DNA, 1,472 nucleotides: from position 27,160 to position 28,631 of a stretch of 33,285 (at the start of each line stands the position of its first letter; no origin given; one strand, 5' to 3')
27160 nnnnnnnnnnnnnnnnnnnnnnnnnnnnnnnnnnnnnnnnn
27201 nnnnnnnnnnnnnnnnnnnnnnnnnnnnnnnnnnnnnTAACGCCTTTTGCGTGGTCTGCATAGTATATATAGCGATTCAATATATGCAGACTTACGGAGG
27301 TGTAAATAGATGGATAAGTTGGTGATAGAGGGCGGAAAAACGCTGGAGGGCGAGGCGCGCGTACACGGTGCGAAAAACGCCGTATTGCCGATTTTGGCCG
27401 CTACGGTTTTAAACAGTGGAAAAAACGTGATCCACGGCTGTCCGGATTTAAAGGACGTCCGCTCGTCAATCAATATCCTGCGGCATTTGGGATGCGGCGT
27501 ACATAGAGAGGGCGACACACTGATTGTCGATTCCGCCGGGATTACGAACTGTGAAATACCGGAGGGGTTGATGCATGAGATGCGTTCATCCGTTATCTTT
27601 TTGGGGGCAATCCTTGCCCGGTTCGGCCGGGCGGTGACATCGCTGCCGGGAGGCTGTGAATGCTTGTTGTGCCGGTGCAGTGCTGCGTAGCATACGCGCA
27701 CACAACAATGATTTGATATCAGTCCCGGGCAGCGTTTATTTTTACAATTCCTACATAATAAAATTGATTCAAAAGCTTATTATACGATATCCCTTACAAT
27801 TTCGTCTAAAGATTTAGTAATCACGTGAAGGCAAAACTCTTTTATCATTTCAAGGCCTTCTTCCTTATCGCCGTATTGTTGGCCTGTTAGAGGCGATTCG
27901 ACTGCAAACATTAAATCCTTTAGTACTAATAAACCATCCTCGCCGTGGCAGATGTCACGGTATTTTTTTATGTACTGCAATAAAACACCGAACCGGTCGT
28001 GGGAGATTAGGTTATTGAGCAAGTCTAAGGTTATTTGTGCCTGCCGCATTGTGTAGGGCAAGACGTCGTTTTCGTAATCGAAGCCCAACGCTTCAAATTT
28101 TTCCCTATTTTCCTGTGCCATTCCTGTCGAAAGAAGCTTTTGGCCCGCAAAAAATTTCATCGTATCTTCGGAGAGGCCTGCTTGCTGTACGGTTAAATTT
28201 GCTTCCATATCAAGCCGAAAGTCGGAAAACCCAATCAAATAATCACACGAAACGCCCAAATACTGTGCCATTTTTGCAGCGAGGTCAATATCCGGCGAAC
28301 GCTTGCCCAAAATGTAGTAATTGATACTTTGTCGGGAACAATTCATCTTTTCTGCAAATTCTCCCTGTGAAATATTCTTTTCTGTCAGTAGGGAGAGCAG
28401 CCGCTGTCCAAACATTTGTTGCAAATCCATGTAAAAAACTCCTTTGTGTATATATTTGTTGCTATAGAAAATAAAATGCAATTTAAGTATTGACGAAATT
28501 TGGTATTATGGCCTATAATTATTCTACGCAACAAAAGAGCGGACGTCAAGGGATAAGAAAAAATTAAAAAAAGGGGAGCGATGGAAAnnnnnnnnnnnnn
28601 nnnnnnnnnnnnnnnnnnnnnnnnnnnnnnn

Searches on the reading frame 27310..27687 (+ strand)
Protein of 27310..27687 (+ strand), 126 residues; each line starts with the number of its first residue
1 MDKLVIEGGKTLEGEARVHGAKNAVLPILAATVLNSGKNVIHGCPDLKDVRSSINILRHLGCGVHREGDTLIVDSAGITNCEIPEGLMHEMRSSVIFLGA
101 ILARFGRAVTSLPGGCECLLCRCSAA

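Call 4: search_protein_families(library=pfam, proteins=[window:27310-27687:+], max_evalue=0.1)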
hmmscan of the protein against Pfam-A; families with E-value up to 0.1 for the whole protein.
window:27310-27687:+ (126 aa): 1 family
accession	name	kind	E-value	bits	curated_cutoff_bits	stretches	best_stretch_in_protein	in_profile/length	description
PF00275.25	EPSP_synthase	-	1.3e-17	64.1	22.8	1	7-117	2-116/417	EPSP synthase (3-phosphoshikimate 1-carboxyvinyltransferase)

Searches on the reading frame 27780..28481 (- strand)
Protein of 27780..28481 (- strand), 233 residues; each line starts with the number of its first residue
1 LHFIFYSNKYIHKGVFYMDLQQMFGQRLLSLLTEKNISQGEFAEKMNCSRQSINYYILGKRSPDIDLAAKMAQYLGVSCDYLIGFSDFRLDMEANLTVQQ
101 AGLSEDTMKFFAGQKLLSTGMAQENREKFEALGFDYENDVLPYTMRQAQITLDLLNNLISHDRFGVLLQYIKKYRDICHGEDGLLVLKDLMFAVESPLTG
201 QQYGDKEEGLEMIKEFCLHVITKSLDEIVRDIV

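Call 4: search_protein_families(library=pfam, proteins=[window:27780-28481:-], max_evalue=0.1)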
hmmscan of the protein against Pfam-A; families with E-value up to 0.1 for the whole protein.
window:27780-28481:- (233 aa): 7 families
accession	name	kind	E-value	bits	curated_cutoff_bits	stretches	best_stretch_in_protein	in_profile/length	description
PF01381.28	HTH_3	-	2e-13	50.6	23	1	31-82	4-55/55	Helix-turn-helix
PF12844.13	HTH_19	-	3.8e-07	30.4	30.2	1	25-83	1-59/64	Helix-turn-helix domain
PF13560.12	HTH_31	-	6.2e-05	23.7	27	1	24-78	2-57/64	Helix-turn-helix domain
PF08279.18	HTH_11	-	0.00028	21.1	25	1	28-57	5-36/55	HTH domain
PF07453.19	NUMOD1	-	0.00075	20.1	22.8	0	41-57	21-37/37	NUMOD1 domain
PF13443.12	HTH_26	-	0.0012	19.5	22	1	27-80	1-55/63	Cro/C1-type HTH DNA-binding domain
PF08280.17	HTH_Mga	-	0.033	14.6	23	1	27-57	9-40/59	M protein trans-acting positive regulator (MGA) HTH domain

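Call 38: search_protein_families(library=phrogs, proteins=[window:27780-28481:-], max_evalue=0.01)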
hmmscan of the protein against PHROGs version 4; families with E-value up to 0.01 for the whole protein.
window:27780-28481:- (233 aa): 18 families
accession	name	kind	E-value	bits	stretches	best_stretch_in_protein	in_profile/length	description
phrog_8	-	transcription regulation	7e-21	76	1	17-104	70-150/346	transcriptional regulator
phrog_3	-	transcription regulation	3.6e-14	54.3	1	17-109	82-183/430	transcriptional repressor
phrog_2967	-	transcription regulation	8e-12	46.2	1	21-87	8-74/225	transcriptional regulator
phrog_4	-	transcription regulation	6.1e-11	42.9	1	20-89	133-198/400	transcriptional repressor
phrog_2439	-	transcription regulation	2.4e-09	37.5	1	21-83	5-67/367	transcriptional regulator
phrog_2328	-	transcription regulation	8e-09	36.4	1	22-83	14-75/128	transcriptional repressor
phrog_1373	-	transcription regulation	8e-07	30.2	1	24-84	64-124/166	transcriptional regulator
phrog_34939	-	unknown function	2.1e-06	28.6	1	26-109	12-94/280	-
phrog_7396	-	unknown function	2.3e-05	25.2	1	58-109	53-101/227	-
phrog_1468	-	transcription regulation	0.00011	22.7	1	24-64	8-48/67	transcriptional repressor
phrog_18248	-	transcription regulation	0.00022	21.4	1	29-85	8-63/264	transcriptional regulator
phrog_1124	-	transcription regulation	0.00038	21.1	1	29-73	10-57/177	transcriptional regulator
phrog_1381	-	moron, auxiliary metabolic gene and host takeover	0.001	19.4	1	23-87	12-77/264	plasmid antitoxin with HTH domain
phrog_3037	-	transcription regulation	0.0012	19.7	1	23-86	26-78/189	transcriptional repressor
phrog_17822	-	unknown function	0.0038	17.5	1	27-83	11-66/267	-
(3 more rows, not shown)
